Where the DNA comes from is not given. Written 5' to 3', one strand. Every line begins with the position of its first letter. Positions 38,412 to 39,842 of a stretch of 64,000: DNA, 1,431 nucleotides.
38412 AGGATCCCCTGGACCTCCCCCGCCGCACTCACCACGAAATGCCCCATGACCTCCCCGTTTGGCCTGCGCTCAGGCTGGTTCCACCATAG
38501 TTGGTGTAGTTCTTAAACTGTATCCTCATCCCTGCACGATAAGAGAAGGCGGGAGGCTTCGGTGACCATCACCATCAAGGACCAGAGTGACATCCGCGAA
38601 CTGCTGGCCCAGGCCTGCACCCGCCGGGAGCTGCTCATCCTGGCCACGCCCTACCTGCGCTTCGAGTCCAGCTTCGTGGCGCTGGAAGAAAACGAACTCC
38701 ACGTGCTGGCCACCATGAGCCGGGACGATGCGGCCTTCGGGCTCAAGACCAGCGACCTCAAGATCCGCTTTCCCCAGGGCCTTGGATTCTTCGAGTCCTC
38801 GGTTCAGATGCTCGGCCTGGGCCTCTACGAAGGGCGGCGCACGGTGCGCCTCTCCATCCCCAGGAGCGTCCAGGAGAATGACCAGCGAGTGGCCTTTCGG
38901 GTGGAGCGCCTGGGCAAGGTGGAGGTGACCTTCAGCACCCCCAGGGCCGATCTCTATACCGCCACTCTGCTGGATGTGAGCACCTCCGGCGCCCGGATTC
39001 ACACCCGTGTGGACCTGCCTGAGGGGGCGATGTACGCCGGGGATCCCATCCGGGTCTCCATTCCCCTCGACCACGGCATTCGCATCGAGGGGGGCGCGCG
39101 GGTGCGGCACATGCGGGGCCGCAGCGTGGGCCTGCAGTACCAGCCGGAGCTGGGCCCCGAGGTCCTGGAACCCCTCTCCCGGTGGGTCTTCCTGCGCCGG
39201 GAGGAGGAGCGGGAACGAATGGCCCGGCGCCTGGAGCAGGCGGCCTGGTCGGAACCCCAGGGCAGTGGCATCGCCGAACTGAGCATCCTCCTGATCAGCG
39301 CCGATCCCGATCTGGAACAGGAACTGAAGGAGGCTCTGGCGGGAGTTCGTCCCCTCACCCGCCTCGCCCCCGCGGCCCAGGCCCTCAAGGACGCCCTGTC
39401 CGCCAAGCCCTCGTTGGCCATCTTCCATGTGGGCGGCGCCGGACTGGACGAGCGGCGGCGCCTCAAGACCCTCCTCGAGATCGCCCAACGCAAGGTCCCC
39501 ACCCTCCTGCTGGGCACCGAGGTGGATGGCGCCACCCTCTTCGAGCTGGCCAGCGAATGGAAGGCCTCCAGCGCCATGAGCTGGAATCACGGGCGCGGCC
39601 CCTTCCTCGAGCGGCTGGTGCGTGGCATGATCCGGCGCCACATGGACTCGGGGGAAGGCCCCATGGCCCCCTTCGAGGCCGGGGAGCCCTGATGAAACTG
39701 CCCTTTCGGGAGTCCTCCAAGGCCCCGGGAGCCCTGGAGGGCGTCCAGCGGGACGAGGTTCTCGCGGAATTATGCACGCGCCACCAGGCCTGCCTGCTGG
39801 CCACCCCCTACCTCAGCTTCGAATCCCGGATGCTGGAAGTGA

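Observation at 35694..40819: Three tandem paralogous YcgR-like PilZ proteins with degenerate receiver-like C-termini, one translationally coupled to a B12-binding radical SAM/TPR enzyme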

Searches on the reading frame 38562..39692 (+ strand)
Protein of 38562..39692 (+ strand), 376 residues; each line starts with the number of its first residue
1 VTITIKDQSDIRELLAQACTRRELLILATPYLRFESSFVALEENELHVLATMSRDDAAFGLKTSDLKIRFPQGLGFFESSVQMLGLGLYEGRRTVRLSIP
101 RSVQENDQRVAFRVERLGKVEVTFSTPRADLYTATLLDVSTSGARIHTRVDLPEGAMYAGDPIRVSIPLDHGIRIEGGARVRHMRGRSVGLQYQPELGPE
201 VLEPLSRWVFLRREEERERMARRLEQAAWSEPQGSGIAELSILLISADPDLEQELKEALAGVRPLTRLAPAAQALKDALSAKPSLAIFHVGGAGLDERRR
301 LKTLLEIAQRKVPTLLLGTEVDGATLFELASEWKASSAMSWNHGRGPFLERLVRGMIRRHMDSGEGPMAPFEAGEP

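Call 4: search_protein_families(library=pfam, proteins=[window:38562-39692:+], max_evalue=1)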
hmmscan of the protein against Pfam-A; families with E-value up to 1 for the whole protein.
window:38562-39692:+ (376 aa): 1 family
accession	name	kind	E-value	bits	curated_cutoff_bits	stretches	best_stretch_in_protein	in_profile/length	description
PF07238.19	PilZ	-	2.1e-09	38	22.5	1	108-210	2-101/102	PilZ domain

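Call 6: search_protein_families(library=ncbifam, proteins=[window:38562-39692:+], max_evalue=1)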
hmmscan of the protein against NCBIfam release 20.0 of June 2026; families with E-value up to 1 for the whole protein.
window:38562-39692:+ (376 aa): 0 families

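Call 7: find_homologous_proteins(query=window:38562-39692:+, max_evalue=0.001)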
Query window:38562-39692:+ (376 aa): 296 proteins with E <= 0.001 among 8000 candidates; the best 120 are listed.
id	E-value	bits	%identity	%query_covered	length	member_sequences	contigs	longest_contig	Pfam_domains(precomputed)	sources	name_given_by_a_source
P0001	7.3e-232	787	95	100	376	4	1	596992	PF07238.20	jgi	-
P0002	1.1e-227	773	94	100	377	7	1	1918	PF07238.20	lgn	-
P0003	9.8e-210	714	88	100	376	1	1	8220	PF07238.20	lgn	-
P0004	6.1e-209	711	88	100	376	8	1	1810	PF07238.20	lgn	-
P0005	2.5e-207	706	87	100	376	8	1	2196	PF07238.20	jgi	jgi:hypothetical protein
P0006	3.9e-207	705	86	100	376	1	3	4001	PF07238.20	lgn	-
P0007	4.2e-207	705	87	100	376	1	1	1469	PF07238.20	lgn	-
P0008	5.9e-190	649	80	99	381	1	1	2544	PF07238.20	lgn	-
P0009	8.7e-189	645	80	99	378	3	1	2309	PF07238.20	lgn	-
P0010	1.3e-179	615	77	99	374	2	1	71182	PF07238.20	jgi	-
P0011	1.9e-178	611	76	100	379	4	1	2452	PF07238.20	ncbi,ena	-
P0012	5.6e-177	606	76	100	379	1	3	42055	PF07238.20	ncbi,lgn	-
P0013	5.8e-174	596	74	98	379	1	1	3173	PF07238.20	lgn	-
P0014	1.1e-173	595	74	99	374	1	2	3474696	PF07238.20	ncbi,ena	-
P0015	6.1e-172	590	73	99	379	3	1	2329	PF07238.20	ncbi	-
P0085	2.3e-130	453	57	99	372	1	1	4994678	PF07238.20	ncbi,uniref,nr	ncbi:PilZ domain-containing protein [Mesoterricola silvestris]|uniref:PilZ domain-containing protein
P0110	1.8e-126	440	56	99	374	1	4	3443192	PF07238.20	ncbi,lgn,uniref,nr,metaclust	ncbi:PilZ domain-containing protein [Holophaga foetida]|uniref:PilZ domain-containing protein n=1 Ta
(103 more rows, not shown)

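Call 9: find_encoding_contigs(protein=P0110, flank=8000, max_places=2)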
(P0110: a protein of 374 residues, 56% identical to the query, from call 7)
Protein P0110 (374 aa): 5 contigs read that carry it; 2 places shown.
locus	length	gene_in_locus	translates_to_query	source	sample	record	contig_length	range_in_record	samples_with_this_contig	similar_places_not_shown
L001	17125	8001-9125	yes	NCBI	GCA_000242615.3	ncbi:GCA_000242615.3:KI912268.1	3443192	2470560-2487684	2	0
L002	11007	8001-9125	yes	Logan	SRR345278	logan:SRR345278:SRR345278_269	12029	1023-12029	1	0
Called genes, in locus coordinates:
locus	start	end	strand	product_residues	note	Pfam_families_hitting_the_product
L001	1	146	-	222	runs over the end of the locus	PF00005:ABC_tran, PF13304:AAA_21 (faint)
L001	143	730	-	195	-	-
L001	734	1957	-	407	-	PF12704:MacB_PCD, PF02687:FtsX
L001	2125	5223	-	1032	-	PF07494:Reg_prop (faint), PF00990:GGDEF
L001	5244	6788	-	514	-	PF02310:B12-binding, PF04055:Radical_SAM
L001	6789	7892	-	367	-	PF07238:PilZ (weak)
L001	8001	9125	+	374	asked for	PF07238:PilZ (weak)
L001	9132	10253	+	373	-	-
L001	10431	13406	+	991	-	PF05954:Phage_GPD, PF04717:Phage_base_V, PF13296:T6SS_Vgr, PF10106:DUF2345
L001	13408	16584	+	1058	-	PF00614:PLDc, PF13091:PLDc_2 (weak), PF00614:PLDc (weak)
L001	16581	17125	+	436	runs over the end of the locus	PF18426:Tli4_C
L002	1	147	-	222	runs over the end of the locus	PF00005:ABC_tran, PF13304:AAA_21 (faint)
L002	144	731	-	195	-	-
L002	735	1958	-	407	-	PF12704:MacB_PCD, PF02687:FtsX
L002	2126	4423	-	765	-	PF07494:Reg_prop (faint), PF00990:GGDEF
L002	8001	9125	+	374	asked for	PF07238:PilZ (weak)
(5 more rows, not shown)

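Call 10: find_encoding_contigs(protein=P0085, flank=8000, max_places=2)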
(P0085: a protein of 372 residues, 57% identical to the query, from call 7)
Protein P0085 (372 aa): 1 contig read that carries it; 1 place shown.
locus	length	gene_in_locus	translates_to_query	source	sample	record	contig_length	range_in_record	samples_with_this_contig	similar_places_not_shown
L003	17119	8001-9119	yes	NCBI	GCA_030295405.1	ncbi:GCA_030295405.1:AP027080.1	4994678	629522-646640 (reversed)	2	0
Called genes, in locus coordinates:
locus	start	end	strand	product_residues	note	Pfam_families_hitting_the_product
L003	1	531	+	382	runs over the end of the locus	PF07690:MFS_1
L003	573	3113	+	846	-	PF01624:MutS_I, PF05188:MutS_II, PF05192:MutS_III, PF05190:MutS_IV, PF00488:MutS_V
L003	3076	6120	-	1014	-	PF07494:Reg_prop (faint), PF00990:GGDEF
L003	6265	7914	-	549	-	PF02310:B12-binding, PF04055:Radical_SAM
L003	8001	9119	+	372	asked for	PF07238:PilZ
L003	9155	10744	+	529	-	PF01425:Amidase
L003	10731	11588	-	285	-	PF00165:HTH_AraC (faint), PF12833:HTH_18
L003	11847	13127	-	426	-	-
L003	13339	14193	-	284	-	PF00590:TP_methylase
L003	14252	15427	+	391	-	PF06224:AlkZ-like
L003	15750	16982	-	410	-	PF07396:Porin_O_P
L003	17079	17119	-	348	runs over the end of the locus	PF02322:Cyt_bd_oxida_II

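Call 14: find_related_loci(query=A2, collection=genome_contigs, flank=10000)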
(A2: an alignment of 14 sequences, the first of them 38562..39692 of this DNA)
Query A2 (376 aa) in genome_contigs; peptide patterns used: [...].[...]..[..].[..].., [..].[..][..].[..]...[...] (x = any residue, [..] = any of these).
137 stretches matched a pattern; 76 encode a relative of the query (tblastn E <= 1e-3); 74 distinct loci.
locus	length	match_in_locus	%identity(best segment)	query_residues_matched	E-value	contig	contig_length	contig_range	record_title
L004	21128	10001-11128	93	1-376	0e+0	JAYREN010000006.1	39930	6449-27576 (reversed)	MAG: Holophaga sp. isolate SH_SHASGE2bin.8 NODE_337_length_39930_cov_1.671281, whole genome shotgun sequence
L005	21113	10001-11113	72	1-371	1e-179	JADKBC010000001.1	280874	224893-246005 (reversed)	MAG: Holophaga sp. isolate Mari_18-Q3-R65-66_MAXAC.049 tig00003675-10-2801200, whole genome shotgun sequence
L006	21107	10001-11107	75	5-374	2e-174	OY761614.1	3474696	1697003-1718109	MAG: uncultured Holophaga sp. isolate c3c763bb-72ba-4188-aae9-c4b83244ba6d genome assembly, chromosome: 1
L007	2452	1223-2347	76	1-376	0e+0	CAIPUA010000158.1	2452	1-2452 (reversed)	MAG: uncultured Holophagaceae bacterium isolate Loclat_bin-01759 genome assembly, contig: bin-01759:158/419, whole genom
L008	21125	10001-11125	76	1-376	1e-173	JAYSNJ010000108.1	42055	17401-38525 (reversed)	MAG: Holophagaceae bacterium isolate GFS_10895 GFS_10895_107, whole genome shotgun sequence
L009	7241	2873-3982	67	1-370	5e-161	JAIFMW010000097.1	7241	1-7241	MAG: Deltaproteobacteria bacterium isolate bin_5 scaffold_18525, whole genome shotgun sequence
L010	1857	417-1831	65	1-370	3e-168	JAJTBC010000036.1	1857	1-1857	MAG: Bacillota bacterium isolate MH_R1_5 k141_50499, whole genome shotgun sequence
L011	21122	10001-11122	61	1-373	2e-151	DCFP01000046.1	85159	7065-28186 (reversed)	MAG TPA_asm: Holophagaceae bacterium UBA1801 UBA1801_contig_23238, whole genome shotgun sequence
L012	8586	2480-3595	67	5-376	1e-148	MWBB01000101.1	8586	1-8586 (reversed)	MAG: Acidobacteria bacterium ADurb.Bin340 BWY56_contig000101, whole genome shotgun sequence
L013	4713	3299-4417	62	1-372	2e-142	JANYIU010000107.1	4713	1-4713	MAG: Holophagaceae bacterium isolate GL140_3_metabinner_144_sub GL140_3_k141_768130, whole genome shotgun sequence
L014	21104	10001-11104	60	4-372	1e-138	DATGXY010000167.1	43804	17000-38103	MAG TPA_asm: Holophaga sp. isolate SMAG_U10621 k141_262132, whole genome shotgun sequence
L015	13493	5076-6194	62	1-372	1e-138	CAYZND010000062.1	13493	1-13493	MAG TPA_asm: uncultured Mesoterricola sp. isolate SRP231805_co2_259 genome assembly, contig: NODE_3204_length_13493_cov_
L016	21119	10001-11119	61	1-372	2e-136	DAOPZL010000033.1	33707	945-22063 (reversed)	MAG TPA_asm: Holophaga sp. isolate AMR_MDS_1289 NODE_1209_length_33707_cov_38.421580, whole genome shotgun sequence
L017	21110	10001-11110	57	4-372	4e-132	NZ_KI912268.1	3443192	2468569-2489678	Holophaga foetida DSM 6591 HolfoDRAFT_HFA.1, whole genome shotgun sequence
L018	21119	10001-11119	54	1-373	5e-130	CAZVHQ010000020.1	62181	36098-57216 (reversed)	MAG TPA_asm: uncultured Mesoterricola sp. isolate binchicken_co3_443 genome assembly, contig: NODE_1304_length_62181_cov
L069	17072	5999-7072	42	3-361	1e-81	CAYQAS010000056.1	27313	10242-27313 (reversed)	MAG TPA_asm: uncultured Solibacteraceae bacterium isolate SRP302447_co1_631 genome assembly, contig: NODE_4736_length_27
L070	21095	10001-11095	40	4-366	9e-78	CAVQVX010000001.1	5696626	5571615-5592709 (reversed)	MAG: uncultured Holophagaceae bacterium isolate MFD00082.bin.2.93 genome assembly, contig: contig_1003, whole genome sho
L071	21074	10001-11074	39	4-361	2e-76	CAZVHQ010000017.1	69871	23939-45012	MAG TPA_asm: uncultured Mesoterricola sp. isolate binchicken_co3_443 genome assembly, contig: NODE_1048_length_69871_cov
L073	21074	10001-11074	37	4-361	2e-72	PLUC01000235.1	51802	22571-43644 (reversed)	MAG: Holophagaceae bacterium isolate bog_363 73.20120700_S1D.116_contig_29118, whole genome shotgun sequence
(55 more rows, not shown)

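Call 20: predict_structure(alignment_id=A4)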
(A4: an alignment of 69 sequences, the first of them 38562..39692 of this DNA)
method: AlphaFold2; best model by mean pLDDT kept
length: 376 residues; sequences in the alignment: 69
mean_pLDDT: 84.9   pTM: 0.39
mean pLDDT of the five models: 84.9, 82.4, 79.9, 79.8, 78.7
residues with pLDDT >= 90: 197; 70-90: 135; 50-70: 21; < 50: 23
segments of 3 or more residues with pLDDT < 50: 225-234, 365-376
pLDDT, mean of each block of 10 residues (from residue 1): 82 94 88 88 94 80 88 83 93 94 74 73 93 93 92 88 92 90 88 89 83 72 50 61 94 93 93 92 95 83 93 94 87 93 90 89 51 40
secondary structure, 60 per line:
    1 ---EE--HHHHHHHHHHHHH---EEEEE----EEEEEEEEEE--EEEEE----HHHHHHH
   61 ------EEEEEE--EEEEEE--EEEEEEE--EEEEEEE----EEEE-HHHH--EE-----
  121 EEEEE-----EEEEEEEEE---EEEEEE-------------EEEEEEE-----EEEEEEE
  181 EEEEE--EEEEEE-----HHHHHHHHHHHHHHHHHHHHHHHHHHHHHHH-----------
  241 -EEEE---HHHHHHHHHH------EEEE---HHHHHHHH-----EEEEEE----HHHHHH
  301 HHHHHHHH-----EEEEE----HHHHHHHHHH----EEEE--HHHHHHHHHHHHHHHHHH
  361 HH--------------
elements in order: H8-20 E24-28 E33-42 E45-49 H54-60 E67-72 E75-80 E83-89 E92-98 E103-106 H108-111 E121-125 E131-139 E143-148 E162-168 E174-185 E188-193 H199-229 E242-245 H249-258 E265-268 H272-279 E285-290 H295-308 E314-318 H323-332 E337-340 H343-362

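Call 23: fold_search(model_id=the predicted structure, library=pdb)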
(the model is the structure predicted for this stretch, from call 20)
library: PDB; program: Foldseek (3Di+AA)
matches with E <= 10: 1603; with E <= 0.001: 50
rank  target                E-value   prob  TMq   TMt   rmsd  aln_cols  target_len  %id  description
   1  5y6f                  1.6e-13  1.00  0.31  0.45   8.8       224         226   16  Crystal structure of YcgR in complex with c-di-GMP from Escherichia coli (released 2018-07-18)
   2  3kyf                  5.0e-12  1.00  0.33  0.46   7.2       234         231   16  Crystal structure of P4397 complexed with c-di-GMP (released 2010-04-14)
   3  5ejl                  1.8e-11  1.00  0.25  0.39  10.2       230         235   10  MrkH, A novel c-di-GMP dependence transcription regulatory factor. (released 2016-10-19)
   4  5kec_A                2.0e-11  1.00  0.26  0.40  11.3       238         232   11  Structure of K. pneumonia MrkH in its apo state. (released 2016-08-17)
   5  5kec_D                2.5e-11  1.00  0.29  0.45  11.3       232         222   11  Structure of K. pneumonia MrkH in its apo state. (released 2016-08-17)
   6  5ked_A                4.1e-11  1.00  0.27  0.40  11.5       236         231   11  Structure of the 2.65 Angstrom P2(1) crystal of K. pneumonia MrkH (released 2016-08-17)
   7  5kgo_D                4.6e-11  1.00  0.24  0.38  12.0       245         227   11  Structure of K. pneumonia MrkH-c-di-GMP complex (released 2016-08-17)
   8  3kyg_A                5.4e-11  1.00  0.23  0.37  13.3       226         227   20  Crystal structure of VCA0042 (L135R) complexed with c-di-GMP (released 2010-04-14)
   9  2gjg                  9.2e-11  1.00  0.26  0.38  14.5       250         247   16  CRYSTAL STRUCTURE OF A PILZ-CONTAINING PROTEIN (PP4397) FROM PSEUDOMONAS PUTIDA KT2440 AT 2.25 A RESOLUTION (released 2006-04-25)
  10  1yln                  9.2e-11  1.00  0.30  0.43   8.0       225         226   21  The Crystal Structure of the Protein of Unknown Function VCA0042 from Vibrio cholerae O1 (released 2005-03-08)
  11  5kgo_A                1.1e-10  1.00  0.26  0.38   9.0       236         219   11  Structure of K. pneumonia MrkH-c-di-GMP complex (released 2016-08-17)
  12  2rde_A                1.8e-10  1.00  0.23  0.36  12.4       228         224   21  Crystal structure of VCA0042 complexed with c-di-GMP (released 2007-10-30)
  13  5ked_B                6.7e-10  1.00  0.27  0.42  11.8       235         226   10  Structure of the 2.65 Angstrom P2(1) crystal of K. pneumonia MrkH (released 2016-08-17)
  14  7mie                  1.9e-07  1.00  0.20  0.31  16.9       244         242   10  Crystal structure of the Borreliella burgdorferi PlzA protein in complex with c-di-GMP (released 2021-06-30)
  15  9fnn_A                7.5e-06  1.00  0.22  0.11   5.6       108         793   18  Cryo-EM structure of the c-di-GMP-saturated 'crown'less Bcs macrocomplex for cellulose secretion in E. coli (released 2024-10-16)
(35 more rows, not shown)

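Call 54: search_protein_families(library=pfam, proteins=[L073:8175-9830:-, L073:11080-13113:-, L073:9992-11083:+, L069:4238-5881:-, L069:7090-9579:-, L071:8179-9834:-, L070:7039-8163:-], max_evalue=0.001)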
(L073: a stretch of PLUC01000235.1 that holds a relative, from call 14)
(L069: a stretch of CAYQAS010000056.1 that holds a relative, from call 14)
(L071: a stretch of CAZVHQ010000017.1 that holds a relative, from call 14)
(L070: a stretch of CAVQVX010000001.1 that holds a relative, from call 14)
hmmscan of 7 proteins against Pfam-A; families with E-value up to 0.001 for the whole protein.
L073:8175-9830:- (551 aa): 4 families
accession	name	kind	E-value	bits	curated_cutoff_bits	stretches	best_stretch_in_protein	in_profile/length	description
PF02833.19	DHHA2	-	2.1e-21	77.1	27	1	423-542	3-124/126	DHHA2 domain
PF01368.27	DHH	-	9.3e-19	68.4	28.1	1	3-385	2-125/125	DHH family, N-terminal domain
PF07085.17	DRTGG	-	5.4e-17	62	25.2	1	142-246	2-103/105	DRTGG domain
PF00571.33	CBS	-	4.8e-12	46.5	24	1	69-122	2-55/57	CBS domain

L073:11080-13113:- (677 aa): 1 family
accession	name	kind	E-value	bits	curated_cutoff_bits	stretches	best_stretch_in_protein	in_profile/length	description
PF03320.18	FBPase_glpX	-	6.4e-100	334.4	27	1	338-661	3-307/307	Bacterial fructose-1,6-bisphosphatase, glpX-encoded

L073:9992-11083:+ (363 aa): 1 family
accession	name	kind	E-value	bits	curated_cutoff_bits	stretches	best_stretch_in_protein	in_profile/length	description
PF07238.19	PilZ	-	1.3e-09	38.8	22.5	1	109-211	3-102/102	PilZ domain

L069:4238-5881:- (547 aa): 1 family
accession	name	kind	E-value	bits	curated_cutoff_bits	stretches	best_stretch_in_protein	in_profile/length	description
PF03577.20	Peptidase_C69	-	6.4e-76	256.4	23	1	86-447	75-401/402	Peptidase family C69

L069:7090-9579:- (829 aa): 4 families
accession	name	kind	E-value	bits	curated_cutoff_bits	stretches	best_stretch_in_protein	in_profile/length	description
PF02518.31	HATPase_c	-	3.1e-27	95.6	26.4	1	580-688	1-110/111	Histidine kinase-, DNA gyrase B-, and HSP90-like ATPase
PF00072.30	Response_reg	-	1.1e-19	71.1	30.2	1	711-818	1-108/111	Response regulator receiver domain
PF02743.24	dCache_1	-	3e-09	37.2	45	1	203-295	77-175/240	Cache domain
PF00512.31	HisKA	-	5.7e-05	23.5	26.9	1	475-536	3-63/66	His Kinase A (phospho-acceptor) domain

L071:8179-9834:- (551 aa): 4 families
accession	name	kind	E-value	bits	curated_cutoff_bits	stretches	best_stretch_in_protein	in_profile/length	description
PF02833.19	DHHA2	-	9.5e-21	74.9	27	1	423-542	3-124/126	DHHA2 domain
PF01368.27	DHH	-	6.6e-20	72.1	28.1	1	3-385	2-125/125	DHH family, N-terminal domain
PF07085.17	DRTGG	-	4.4e-15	55.8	25.2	1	142-246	2-103/105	DRTGG domain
PF00571.33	CBS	-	6.2e-12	46.1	24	1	69-122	2-55/57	CBS domain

L070:7039-8163:- (374 aa): 2 families
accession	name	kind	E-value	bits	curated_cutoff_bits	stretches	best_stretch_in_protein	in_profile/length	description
PF00149.33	Metallophos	-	9e-13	49.5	21.5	1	154-317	1-190/191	Calcineurin-like phosphoesterase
PF12850.12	Metallophos_2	-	0.00013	22.4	27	1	155-317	2-118/154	Calcineurin-like phosphoesterase superfamily domain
